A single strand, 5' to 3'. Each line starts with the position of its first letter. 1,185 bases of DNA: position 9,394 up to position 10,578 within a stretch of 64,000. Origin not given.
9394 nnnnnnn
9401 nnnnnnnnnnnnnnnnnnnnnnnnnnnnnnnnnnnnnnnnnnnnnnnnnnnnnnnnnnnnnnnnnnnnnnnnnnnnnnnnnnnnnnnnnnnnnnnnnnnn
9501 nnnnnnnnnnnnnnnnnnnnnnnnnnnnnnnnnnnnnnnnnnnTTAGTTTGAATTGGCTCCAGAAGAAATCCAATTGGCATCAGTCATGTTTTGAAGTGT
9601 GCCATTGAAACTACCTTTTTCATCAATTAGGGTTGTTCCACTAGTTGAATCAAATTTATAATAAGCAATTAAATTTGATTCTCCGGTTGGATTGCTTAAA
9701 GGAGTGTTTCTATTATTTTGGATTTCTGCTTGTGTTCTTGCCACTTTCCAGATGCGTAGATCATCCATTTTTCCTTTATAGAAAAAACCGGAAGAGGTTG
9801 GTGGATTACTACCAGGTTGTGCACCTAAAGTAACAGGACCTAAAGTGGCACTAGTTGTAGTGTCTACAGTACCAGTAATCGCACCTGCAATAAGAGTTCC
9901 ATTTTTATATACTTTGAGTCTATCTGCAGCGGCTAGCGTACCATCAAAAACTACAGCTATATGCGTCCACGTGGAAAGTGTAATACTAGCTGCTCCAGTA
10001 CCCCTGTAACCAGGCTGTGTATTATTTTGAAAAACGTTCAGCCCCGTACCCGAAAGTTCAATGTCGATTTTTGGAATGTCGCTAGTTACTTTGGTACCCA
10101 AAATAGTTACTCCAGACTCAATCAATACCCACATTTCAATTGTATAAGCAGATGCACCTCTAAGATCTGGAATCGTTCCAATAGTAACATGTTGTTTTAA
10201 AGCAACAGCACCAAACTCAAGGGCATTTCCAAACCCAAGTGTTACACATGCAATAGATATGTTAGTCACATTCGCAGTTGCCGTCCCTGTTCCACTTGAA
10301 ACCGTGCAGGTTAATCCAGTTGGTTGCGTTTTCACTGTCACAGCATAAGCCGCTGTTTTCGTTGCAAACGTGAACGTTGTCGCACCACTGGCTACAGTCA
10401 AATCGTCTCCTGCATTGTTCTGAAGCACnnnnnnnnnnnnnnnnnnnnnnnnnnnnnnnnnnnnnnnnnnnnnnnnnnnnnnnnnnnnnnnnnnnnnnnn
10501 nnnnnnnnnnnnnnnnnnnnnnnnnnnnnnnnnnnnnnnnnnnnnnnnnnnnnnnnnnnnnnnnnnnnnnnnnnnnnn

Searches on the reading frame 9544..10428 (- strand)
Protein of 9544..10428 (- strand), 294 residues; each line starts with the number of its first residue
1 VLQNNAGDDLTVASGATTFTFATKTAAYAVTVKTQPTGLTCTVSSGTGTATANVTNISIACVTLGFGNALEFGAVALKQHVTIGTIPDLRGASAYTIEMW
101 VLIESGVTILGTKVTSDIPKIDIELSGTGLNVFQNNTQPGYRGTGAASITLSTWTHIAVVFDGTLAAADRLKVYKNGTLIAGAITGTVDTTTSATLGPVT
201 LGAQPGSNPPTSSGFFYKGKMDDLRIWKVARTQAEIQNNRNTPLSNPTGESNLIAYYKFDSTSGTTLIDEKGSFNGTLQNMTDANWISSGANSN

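Call 6: search_protein_families(library=pfam, proteins=[window:9544-10428:-])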
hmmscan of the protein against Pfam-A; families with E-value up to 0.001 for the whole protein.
window:9544-10428:- (294 aa): 1 family
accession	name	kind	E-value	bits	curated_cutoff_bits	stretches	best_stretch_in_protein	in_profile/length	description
PF13385.13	Laminin_G_3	-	5.5e-20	72.5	27.6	1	79-237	5-151/151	Concanavalin A-like lectin/glucanases superfamily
